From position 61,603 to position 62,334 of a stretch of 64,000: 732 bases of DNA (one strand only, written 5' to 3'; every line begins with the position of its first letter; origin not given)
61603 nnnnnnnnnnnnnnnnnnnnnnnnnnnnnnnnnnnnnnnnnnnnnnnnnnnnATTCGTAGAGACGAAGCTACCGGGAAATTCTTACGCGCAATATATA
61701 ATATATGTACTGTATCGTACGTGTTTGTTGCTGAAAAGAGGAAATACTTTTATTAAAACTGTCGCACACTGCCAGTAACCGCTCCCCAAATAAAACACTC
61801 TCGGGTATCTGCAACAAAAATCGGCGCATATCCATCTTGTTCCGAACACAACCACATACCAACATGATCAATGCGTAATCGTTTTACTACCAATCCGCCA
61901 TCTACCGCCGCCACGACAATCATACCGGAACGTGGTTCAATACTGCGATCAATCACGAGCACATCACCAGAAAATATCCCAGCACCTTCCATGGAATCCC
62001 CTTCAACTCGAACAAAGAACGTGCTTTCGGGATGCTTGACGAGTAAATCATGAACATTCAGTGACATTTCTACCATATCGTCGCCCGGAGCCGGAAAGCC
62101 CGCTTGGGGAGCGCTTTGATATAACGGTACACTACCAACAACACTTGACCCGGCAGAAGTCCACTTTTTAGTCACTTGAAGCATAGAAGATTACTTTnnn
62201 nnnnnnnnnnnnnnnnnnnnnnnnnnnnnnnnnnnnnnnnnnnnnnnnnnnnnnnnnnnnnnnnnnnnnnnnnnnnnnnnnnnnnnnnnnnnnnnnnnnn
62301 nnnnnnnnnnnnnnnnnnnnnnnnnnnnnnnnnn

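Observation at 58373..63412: umuD and umuC separated by GH18 and NUDIX genes, all downstream of a CAP-domain membrane protein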

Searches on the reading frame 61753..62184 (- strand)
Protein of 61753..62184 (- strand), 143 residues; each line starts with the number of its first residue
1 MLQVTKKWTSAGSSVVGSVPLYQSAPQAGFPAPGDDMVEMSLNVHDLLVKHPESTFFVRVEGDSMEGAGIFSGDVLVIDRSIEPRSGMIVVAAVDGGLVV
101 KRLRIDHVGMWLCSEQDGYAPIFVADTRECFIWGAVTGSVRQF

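Call 3: search_protein_families(library=pfam, proteins=[window:61753-62184:-], max_evalue=0.01)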
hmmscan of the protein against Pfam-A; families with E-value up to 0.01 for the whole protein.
window:61753-62184:- (143 aa): 1 family
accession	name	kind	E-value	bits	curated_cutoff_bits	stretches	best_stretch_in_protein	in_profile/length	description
PF00717.28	Peptidase_S24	-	3.7e-25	88.3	23.3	1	20-136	1-115/116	Peptidase S24-like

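Call 4: search_protein_families(library=ncbifam, proteins=[window:61753-62184:-], max_evalue=0.01)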
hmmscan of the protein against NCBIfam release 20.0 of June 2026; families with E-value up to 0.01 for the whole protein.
window:61753-62184:- (143 aa): 3 families
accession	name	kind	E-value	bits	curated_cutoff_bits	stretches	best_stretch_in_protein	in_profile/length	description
NF007621.2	PRK10276.1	subfamily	8e-40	135.5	110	1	27-140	1-114/115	translesion error-prone DNA polymerase V autoproteolytic subunit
TIGR00498.1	lexA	equivalog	2.1e-16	60.2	110.95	1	27-142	87-201/203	transcriptional repressor LexA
NF051876.1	transXXX_HumD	equivalog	2e-14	53.6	120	1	29-109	2-81/129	HumD family translesion DNA polymerase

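Call 10: find_encoding_contigs(protein=window:61753-62184:-, flank=10000, max_places=10)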
Protein window:61753-62184:- (143 aa): no gene with exactly this product is on record in the collection.

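Call 30: find_related_loci(query=A3, collection=metagenome_contigs, flank=10000)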
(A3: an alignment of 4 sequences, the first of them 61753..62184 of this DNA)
Query A3 (143 aa) in metagenome_contigs; peptide patterns used: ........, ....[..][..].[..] (x = any residue, [..] = any of these).
600 stretches matched a pattern (row limit reached: there are more); 95 encode a relative of the query (tblastn E <= 1e-3); the best 80 are kept; 80 distinct loci.
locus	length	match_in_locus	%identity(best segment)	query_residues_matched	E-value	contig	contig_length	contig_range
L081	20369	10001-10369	79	21-143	4e-62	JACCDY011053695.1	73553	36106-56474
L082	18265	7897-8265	79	21-143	4e-62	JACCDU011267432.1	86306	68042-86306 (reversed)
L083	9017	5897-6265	79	21-143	4e-62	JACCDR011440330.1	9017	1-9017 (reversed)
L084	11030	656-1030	75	19-143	3e-61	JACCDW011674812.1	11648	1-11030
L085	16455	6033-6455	68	2-143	3e-60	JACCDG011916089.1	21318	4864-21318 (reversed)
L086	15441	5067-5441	74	19-143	2e-59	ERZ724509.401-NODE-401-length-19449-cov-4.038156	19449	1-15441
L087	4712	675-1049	74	19-143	2e-59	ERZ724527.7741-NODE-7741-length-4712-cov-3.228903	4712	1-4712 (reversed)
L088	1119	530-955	67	2-143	1e-62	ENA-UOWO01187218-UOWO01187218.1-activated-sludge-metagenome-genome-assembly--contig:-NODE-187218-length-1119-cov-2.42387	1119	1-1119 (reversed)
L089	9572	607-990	72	16-143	4e-58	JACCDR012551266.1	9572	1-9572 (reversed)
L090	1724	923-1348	69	3-143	4e-60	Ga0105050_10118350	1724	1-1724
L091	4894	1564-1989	65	2-143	2e-57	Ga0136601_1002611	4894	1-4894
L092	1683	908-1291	73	16-143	2e-59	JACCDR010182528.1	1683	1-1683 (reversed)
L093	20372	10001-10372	75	20-143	6e-57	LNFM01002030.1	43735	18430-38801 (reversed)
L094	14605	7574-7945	71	20-143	3e-55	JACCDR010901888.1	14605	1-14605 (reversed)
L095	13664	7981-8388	64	7-143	1e-54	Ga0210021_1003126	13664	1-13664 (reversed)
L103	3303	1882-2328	60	2-143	1e-52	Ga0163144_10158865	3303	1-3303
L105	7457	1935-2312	67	18-143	6e-52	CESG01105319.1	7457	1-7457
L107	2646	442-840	63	11-143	4e-52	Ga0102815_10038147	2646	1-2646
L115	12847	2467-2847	63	17-143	3e-50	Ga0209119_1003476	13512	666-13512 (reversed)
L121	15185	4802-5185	62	18-143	2e-49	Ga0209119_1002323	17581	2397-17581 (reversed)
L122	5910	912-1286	65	19-143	1e-49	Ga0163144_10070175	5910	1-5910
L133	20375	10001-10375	63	19-143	6e-49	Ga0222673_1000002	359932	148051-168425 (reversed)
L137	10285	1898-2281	63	16-143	1e-47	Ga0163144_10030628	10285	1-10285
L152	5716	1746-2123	59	18-143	9e-46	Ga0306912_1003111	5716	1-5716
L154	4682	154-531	60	18-143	3e-45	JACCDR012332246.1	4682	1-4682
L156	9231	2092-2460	61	21-143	3e-45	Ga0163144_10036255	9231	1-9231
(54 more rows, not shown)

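Call 37: search_protein_families(library=pfam, proteins=[L091:2025-2510:-, L085:8672-9670:+, L085:6463-6972:+, L121:5188-5703:+, L093:12495-13337:+, L103:2367-3041:-], max_evalue=0.01)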
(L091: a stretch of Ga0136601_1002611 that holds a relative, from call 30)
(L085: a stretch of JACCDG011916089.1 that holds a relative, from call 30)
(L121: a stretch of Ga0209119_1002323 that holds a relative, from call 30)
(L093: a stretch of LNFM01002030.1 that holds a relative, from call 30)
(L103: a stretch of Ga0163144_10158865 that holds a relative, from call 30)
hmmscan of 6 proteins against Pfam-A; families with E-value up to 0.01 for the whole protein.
L091:2025-2510:- (161 aa): 1 family
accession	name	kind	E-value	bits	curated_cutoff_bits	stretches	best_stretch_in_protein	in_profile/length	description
PF00293.34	NUDIX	-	1.4e-15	57.9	21.1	1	8-146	3-130/134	NUDIX domain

L085:8672-9670:+ (332 aa): 3 families
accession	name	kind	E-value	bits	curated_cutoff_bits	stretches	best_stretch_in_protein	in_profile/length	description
PF13310.11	Virulence_RhuM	-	1.7e-24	87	33.7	1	71-139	1-69/252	Virulence protein RhuM family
PF02661.23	Fic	-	1.2e-12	48.9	24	1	212-288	10-93/93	Fic/DOC family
PF12081.13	GldM_1st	-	0.001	19.6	25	1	184-266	38-125/194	GldM N-terminal domain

L085:6463-6972:+ (169 aa): 1 family
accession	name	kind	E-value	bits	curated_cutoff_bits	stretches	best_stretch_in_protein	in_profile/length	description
PF01936.24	NYN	-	1.5e-16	61.6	24.2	1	8-137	5-124/145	NYN domain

L121:5188-5703:+ (171 aa): 1 family
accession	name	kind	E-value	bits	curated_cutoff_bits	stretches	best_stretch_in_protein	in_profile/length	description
PF00293.34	NUDIX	-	5.7e-11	43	21.1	1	38-145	3-118/134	NUDIX domain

L093:12495-13337:+ (280 aa): 2 families
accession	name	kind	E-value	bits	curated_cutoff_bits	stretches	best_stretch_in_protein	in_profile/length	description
PF06414.18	Zeta_toxin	-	2.4e-31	109.2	22.3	1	74-233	15-178/199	Zeta toxin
PF13671.12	AAA_33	-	0.0075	17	27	0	78-202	2-121/143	AAA domain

L103:2367-3041:- (224 aa): 1 family
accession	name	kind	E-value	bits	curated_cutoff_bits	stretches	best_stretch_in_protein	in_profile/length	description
PF01797.21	Y1_Tnp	-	0.0021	18.6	23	1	66-138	41-118/121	Transposase IS200 like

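Call 38: search_protein_families(library=pfam, proteins=[L137:2319-2984:+, L137:3022-3729:-, L156:2530-3501:-, L156:3803-4462:-, L121:7575-8234:+, L154:2123-2767:+, L154:3000-3761:-, L115:2941-3369:+, L133:11778-12203:+, L122:1347-1733:+], max_evalue=0.01)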
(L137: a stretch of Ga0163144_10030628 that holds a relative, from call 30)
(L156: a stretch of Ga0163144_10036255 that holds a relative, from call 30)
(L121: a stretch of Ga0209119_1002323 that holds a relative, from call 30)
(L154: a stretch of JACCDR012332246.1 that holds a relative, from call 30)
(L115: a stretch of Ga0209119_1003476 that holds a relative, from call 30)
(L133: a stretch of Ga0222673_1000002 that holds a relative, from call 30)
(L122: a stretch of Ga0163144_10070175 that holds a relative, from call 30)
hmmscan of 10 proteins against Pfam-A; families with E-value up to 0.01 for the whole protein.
L137:2319-2984:+ (221 aa): 3 families
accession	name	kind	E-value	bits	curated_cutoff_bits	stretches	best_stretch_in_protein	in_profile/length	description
PF13483.12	Lactamase_B_3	-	2.7e-22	79.9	24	1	10-183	1-160/160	Beta-lactamase superfamily domain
PF12706.13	Lactamase_B_2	-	3.4e-09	37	27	1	27-151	2-158/200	Beta-lactamase superfamily domain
PF00753.33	Lactamase_B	-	4.9e-05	23.8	22.7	1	18-58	8-57/196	Metallo-beta-lactamase superfamily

L137:3022-3729:- (235 aa): 1 family
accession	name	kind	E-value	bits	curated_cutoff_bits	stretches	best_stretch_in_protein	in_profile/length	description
PF01797.21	Y1_Tnp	-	2.1e-05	25.1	23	1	72-150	36-119/121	Transposase IS200 like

L156:2530-3501:- (323 aa): 6 families
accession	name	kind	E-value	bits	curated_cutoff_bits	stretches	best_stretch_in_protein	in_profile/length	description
PF00535.33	Glycos_transf_2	-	7.2e-30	104.6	23.3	1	112-286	1-167/168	Glycosyl transferase family 2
PF13641.12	Glyco_tranf_2_3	-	4.7e-16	59.9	27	1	109-310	1-200/230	Glycosyltransferase like family 2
PF13506.12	Glyco_transf_21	-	4.2e-11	43.1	21.7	1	185-310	17-143/174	Glycosyl transferase family 21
PF10111.15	Glyco_tranf_2_2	-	7.4e-09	35.9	27.3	1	112-219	1-102/276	Glycosyltransferase like family 2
PF13632.12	Glyco_trans_2_3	-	2.1e-07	31.4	27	1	201-311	1-113/198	Glycosyl transferase family group 2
PF03142.21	Chitin_synth_2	-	5.3e-05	22.5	27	1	162-284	169-290/527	Chitin synthase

L156:3803-4462:- (219 aa): 1 family
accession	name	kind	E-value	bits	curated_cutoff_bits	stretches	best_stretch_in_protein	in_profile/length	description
PF01797.21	Y1_Tnp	-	6.7e-06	26.7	23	1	56-135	35-119/121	Transposase IS200 like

L121:7575-8234:+ (219 aa): 1 family
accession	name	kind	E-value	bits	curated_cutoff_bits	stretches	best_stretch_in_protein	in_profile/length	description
PF01797.21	Y1_Tnp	-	3.1e-07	31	23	1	56-135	37-119/121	Transposase IS200 like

L154:2123-2767:+ (214 aa): 4 families
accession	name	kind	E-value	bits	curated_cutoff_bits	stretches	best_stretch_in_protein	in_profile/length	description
PF13483.12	Lactamase_B_3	-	1.5e-22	80.7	24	1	2-176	1-160/160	Beta-lactamase superfamily domain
PF12706.13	Lactamase_B_2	-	1.2e-09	38.6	27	1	32-151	17-165/200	Beta-lactamase superfamily domain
PF21987.2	YajR_YAM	-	2.8e-05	24.2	26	0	58-96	1-39/56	YajR YAM domain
PF00753.33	Lactamase_B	-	0.0008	19.8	22.7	1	9-51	16-58/196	Metallo-beta-lactamase superfamily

L154:3000-3761:- (253 aa): 1 family
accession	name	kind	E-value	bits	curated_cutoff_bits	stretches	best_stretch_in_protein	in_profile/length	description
PF01925.25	TauE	-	8.4e-28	98.1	32.6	1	20-248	2-237/237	Sulfite exporter TauE/SafE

L115:2941-3369:+ (142 aa): 3 families
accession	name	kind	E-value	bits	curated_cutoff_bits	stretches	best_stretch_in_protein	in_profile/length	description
PF00293.34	NUDIX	-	1.4e-13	51.4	21.1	1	11-125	3-125/134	NUDIX domain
PF14815.12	NUDIX_4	-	0.00013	22.1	35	1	34-132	25-112/113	NUDIX domain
PF22327.2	Nudt16-like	-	0.00036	21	27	1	13-98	12-97/161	U8 snoRNA-decapping enzyme-like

L133:11778-12203:+ (141 aa): 2 families
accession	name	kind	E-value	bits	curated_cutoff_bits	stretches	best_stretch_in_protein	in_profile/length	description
PF00293.34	NUDIX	-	4e-11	43.5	21.1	1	9-117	2-118/134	NUDIX domain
PF22327.2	Nudt16-like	-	0.004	17.5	27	1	17-69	17-72/161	U8 snoRNA-decapping enzyme-like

L122:1347-1733:+ (128 aa): 3 families
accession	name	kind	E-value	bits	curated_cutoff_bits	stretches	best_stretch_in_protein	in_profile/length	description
PF07883.17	Cupin_2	-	3.1e-15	56.1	27.2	1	32-100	2-70/70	Cupin domain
PF02311.25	AraC_binding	-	5.2e-06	26.7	21.1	1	37-104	12-79/135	AraC-like ligand binding domain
PF01050.24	MannoseP_isomer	-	7.3e-05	23.4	23.6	1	21-100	21-101/116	Mannose-6-phosphate isomerase C-terminal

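Call 40: search_protein_families(library=ncbifam, proteins=[L152:2185-2670:-, L121:5188-5703:+, L115:2941-3369:+, L133:11778-12203:+, L105:3751-4167:+, L107:2156-2620:+], max_evalue=0.001)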
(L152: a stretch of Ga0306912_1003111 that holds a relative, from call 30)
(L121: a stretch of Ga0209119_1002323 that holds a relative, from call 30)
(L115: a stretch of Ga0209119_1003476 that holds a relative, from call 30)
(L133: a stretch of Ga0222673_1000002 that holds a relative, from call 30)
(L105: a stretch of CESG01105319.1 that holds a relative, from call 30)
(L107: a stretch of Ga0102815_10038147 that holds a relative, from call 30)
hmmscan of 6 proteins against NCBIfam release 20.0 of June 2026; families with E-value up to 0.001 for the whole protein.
L152:2185-2670:- (161 aa): 10 families
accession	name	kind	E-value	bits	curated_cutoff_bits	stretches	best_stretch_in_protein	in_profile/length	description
NF001937.0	PRK00714.1-4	equivalog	3.9e-29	101.3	139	1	6-159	2-156/161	RNA pyrophosphohydrolase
NF001936.0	PRK00714.1-3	equivalog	1.7e-28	99.5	118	1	17-158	12-153/155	RNA pyrophosphohydrolase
NF001934.0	PRK00714.1-1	equivalog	2.4e-28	98.7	241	1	6-157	2-154/176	RNA pyrophosphohydrolase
NF001938.0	PRK00714.1-5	equivalog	1.2e-23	83.3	116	1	4-157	5-169/172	RNA pyrophosphohydrolase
NF001935.0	PRK00714.1-2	equivalog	1.4e-22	80.1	259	1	6-150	2-147/183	RNA pyrophosphohydrolase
NF006961.0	PRK09438.1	equivalog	6.6e-08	32.1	103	1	17-118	13-115/151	dihydroneopterin triphosphate diphosphatase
NF006530.0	PRK08999.1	equivalog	1.2e-06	27.9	245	1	17-107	11-110/315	Nudix family hydrolase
NF008044.0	PRK10776.1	equivalog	4.2e-05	23.4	148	1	35-79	29-73/130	8-oxo-dGTP diphosphatase MutT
NF007834.0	PRK10546.1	equivalog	0.0001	22.1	156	1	19-67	10-60/135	pyrimidine (deoxy)nucleoside triphosphate diphosphatase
TIGR00586.1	mutt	equivalog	0.00018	21.5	97.9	1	18-73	11-68/129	8-oxo-dGTP diphosphatase MutT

L121:5188-5703:+ (171 aa): 9 families
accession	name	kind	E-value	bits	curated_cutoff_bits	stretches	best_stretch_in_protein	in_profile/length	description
TIGR00586.1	mutt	equivalog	1.1e-07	31.9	97.9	1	60-108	31-75/129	8-oxo-dGTP diphosphatase MutT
NF006530.0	PRK08999.1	equivalog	2.7e-07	30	245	1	42-98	9-70/315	Nudix family hydrolase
NF008044.0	PRK10776.1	equivalog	1.5e-06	28.1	148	1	57-97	23-67/130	8-oxo-dGTP diphosphatase MutT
NF041652.1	Nud_hyd_Dein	equivalog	1.9e-06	28.2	200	1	41-149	16-131/152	Nudix hydrolase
TIGR02705.1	nudix_YtkD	equivalog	2.2e-06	27.3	154.4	1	41-126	25-106/156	RNA deprotection pyrophosphohydrolase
NF001936.0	PRK00714.1-3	equivalog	3.8e-05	23.6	118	1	37-97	6-72/155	RNA pyrophosphohydrolase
NF001938.0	PRK00714.1-5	equivalog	0.00012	21.5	116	1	56-98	40-82/172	RNA pyrophosphohydrolase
NF001935.0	PRK00714.1-2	equivalog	0.00013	21.5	259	1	37-95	7-65/183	RNA pyrophosphohydrolase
NF001937.0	PRK00714.1-4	equivalog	0.00031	20.4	139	1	37-96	7-66/161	RNA pyrophosphohydrolase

L115:2941-3369:+ (142 aa): 12 families
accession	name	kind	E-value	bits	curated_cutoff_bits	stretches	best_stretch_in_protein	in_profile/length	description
NF041652.1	Nud_hyd_Dein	equivalog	2.7e-07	31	200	1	28-122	29-131/152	Nudix hydrolase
NF006530.0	PRK08999.1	equivalog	2.9e-07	29.8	245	1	12-80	6-79/315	Nudix family hydrolase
NF001936.0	PRK00714.1-3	equivalog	9.5e-07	28.8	118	1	10-70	6-71/155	RNA pyrophosphohydrolase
TIGR00586.1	mutt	equivalog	3.9e-06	26.9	97.9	1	32-73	30-71/129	8-oxo-dGTP diphosphatase MutT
NF001938.0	PRK00714.1-5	equivalog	6.1e-06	25.7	116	1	29-71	40-82/172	RNA pyrophosphohydrolase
NF008044.0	PRK10776.1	equivalog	7.1e-06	25.9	148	1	33-78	30-75/130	8-oxo-dGTP diphosphatase MutT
NF001935.0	PRK00714.1-2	equivalog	9.8e-06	25.2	259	1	10-69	7-66/183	RNA pyrophosphohydrolase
NF001937.0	PRK00714.1-4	equivalog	2e-05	24.2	139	1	10-71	7-68/161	RNA pyrophosphohydrolase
TIGR02705.1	nudix_YtkD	equivalog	3.3e-05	23.5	154.4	1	14-80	25-91/156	RNA deprotection pyrophosphohydrolase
NF001934.0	PRK00714.1-1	equivalog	7.8e-05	22.2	241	1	10-71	7-68/176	RNA pyrophosphohydrolase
NF012016.0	PRK15472.1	equivalog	0.00021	21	95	1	33-73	30-70/141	nucleoside triphosphatase NudI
NF007834.0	PRK10546.1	equivalog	0.00056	19.7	156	1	31-67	27-63/135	pyrimidine (deoxy)nucleoside triphosphate diphosphatase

L133:11778-12203:+ (141 aa): 12 families
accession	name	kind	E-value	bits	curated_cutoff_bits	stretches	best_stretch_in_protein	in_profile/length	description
NF001936.0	PRK00714.1-3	equivalog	4.8e-09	36.3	118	1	9-77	6-79/155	RNA pyrophosphohydrolase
NF006530.0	PRK08999.1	equivalog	1.5e-07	30.8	245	1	10-77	5-77/315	Nudix family hydrolase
NF008044.0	PRK10776.1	equivalog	1.2e-06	28.4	148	1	31-68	25-66/130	8-oxo-dGTP diphosphatase MutT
TIGR00586.1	mutt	equivalog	6.5e-06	26.2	97.9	1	32-71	31-70/129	8-oxo-dGTP diphosphatase MutT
NF001937.0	PRK00714.1-4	equivalog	1.1e-05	25.2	139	1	9-65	7-63/161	RNA pyrophosphohydrolase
NF001935.0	PRK00714.1-2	equivalog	1.4e-05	24.6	259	1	9-64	7-62/183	RNA pyrophosphohydrolase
NF012016.0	PRK15472.1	equivalog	1.5e-05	24.7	95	1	32-121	30-126/141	nucleoside triphosphatase NudI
NF001938.0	PRK00714.1-5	equivalog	1.9e-05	24.1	116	1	28-78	40-90/172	RNA pyrophosphohydrolase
NF041652.1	Nud_hyd_Dein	equivalog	2.2e-05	24.8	200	1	17-120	20-130/152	Nudix hydrolase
TIGR02705.1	nudix_YtkD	equivalog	2.8e-05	23.7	154.4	1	15-77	27-89/156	RNA deprotection pyrophosphohydrolase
NF001934.0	PRK00714.1-1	equivalog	0.00036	20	241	1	9-64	7-62/176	RNA pyrophosphohydrolase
NF007834.0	PRK10546.1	equivalog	0.00066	19.5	156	1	30-70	27-66/135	pyrimidine (deoxy)nucleoside triphosphate diphosphatase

L105:3751-4167:+ (138 aa): 2 families
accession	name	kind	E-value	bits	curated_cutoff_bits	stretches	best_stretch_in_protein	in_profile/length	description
NF041652.1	Nud_hyd_Dein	equivalog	0.00014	22.1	200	1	15-121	28-131/152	Nudix hydrolase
NF001936.0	PRK00714.1-3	equivalog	0.00092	19.1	118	0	34-69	39-75/155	RNA pyrophosphohydrolase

L107:2156-2620:+ (154 aa): 12 families
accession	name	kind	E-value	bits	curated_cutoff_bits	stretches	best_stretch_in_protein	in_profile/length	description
NF006530.0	PRK08999.1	equivalog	7.8e-10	38.3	245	1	25-95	5-80/315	Nudix family hydrolase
NF001936.0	PRK00714.1-3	equivalog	1.9e-07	31.1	118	1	24-88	6-76/155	RNA pyrophosphohydrolase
TIGR00586.1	mutt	equivalog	3.4e-07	30.3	97.9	1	44-86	24-70/129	8-oxo-dGTP diphosphatase MutT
NF008044.0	PRK10776.1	equivalog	4.9e-07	29.7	148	1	32-93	10-76/130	8-oxo-dGTP diphosphatase MutT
TIGR02705.1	nudix_YtkD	equivalog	2.4e-06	27.1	154.4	1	29-123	26-116/156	RNA deprotection pyrophosphohydrolase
NF041652.1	Nud_hyd_Dein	equivalog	5.3e-06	26.7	200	1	31-135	19-130/152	Nudix hydrolase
NF001937.0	PRK00714.1-4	equivalog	1.5e-05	24.7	139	1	24-81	7-64/161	RNA pyrophosphohydrolase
NF001935.0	PRK00714.1-2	equivalog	1.6e-05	24.5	259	1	24-80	7-63/183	RNA pyrophosphohydrolase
NF001938.0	PRK00714.1-5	equivalog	1.8e-05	24.1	116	1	23-89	11-86/172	RNA pyrophosphohydrolase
NF007834.0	PRK10546.1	equivalog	0.00013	21.8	156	1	44-80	26-62/135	pyrimidine (deoxy)nucleoside triphosphate diphosphatase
NF012016.0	PRK15472.1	equivalog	0.00015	21.5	95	1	47-89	30-72/141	nucleoside triphosphatase NudI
NF001934.0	PRK00714.1-1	equivalog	0.00045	19.7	241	1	24-79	7-62/176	RNA pyrophosphohydrolase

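Call 53: search_solved_structures(query=window:61753-62184:-, show_alignments=2, max_evalue=0.00001)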
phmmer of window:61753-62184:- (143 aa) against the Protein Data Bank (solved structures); distinct sequences matched with E-value up to 0.00001: 15.
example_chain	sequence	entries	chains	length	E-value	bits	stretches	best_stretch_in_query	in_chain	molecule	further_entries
8gmt_B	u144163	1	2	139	4.6e-23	85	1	17-138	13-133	DNA polymerase V subunit UmuD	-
1umu_A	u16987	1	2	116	3.5e-21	78.9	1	29-137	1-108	UMUD'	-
1i4v_A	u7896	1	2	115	1.2e-20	77.2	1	30-138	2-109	UMUD' PROTEIN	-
1ay9_A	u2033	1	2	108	6.8e-18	68.3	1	36-138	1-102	UMUD PROTEIN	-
8b0v_A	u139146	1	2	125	6.1e-12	49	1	29-141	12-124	LexA repressor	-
8gms_A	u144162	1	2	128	1.1e-11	48.2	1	27-141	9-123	LexA repressor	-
8s7g_A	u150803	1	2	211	1.5e-11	47.7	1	27-141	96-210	LexA repressor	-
1jhe_A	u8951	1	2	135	2e-11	47.3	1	27-141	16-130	LEXA REPRESSOR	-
7b5g_A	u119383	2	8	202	7.9e-11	45.4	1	27-141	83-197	LexA repressor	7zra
1jhc_A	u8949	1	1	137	8e-11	45.3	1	27-141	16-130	LEXA REPRESSOR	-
7ocj_A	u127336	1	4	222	9.9e-11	45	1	27-141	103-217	LexA repressor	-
1jhh_A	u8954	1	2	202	2.1e-10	44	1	27-141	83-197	LEXA REPRESSOR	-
1jhf_A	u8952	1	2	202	2.6e-10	43.7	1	41-141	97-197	LEXA REPRESSOR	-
3jso_A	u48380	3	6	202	5.6e-10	42.6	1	27-141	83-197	LexA repressor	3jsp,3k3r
8trg_I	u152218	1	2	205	5.8e-10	42.6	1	27-141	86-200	LexA repressor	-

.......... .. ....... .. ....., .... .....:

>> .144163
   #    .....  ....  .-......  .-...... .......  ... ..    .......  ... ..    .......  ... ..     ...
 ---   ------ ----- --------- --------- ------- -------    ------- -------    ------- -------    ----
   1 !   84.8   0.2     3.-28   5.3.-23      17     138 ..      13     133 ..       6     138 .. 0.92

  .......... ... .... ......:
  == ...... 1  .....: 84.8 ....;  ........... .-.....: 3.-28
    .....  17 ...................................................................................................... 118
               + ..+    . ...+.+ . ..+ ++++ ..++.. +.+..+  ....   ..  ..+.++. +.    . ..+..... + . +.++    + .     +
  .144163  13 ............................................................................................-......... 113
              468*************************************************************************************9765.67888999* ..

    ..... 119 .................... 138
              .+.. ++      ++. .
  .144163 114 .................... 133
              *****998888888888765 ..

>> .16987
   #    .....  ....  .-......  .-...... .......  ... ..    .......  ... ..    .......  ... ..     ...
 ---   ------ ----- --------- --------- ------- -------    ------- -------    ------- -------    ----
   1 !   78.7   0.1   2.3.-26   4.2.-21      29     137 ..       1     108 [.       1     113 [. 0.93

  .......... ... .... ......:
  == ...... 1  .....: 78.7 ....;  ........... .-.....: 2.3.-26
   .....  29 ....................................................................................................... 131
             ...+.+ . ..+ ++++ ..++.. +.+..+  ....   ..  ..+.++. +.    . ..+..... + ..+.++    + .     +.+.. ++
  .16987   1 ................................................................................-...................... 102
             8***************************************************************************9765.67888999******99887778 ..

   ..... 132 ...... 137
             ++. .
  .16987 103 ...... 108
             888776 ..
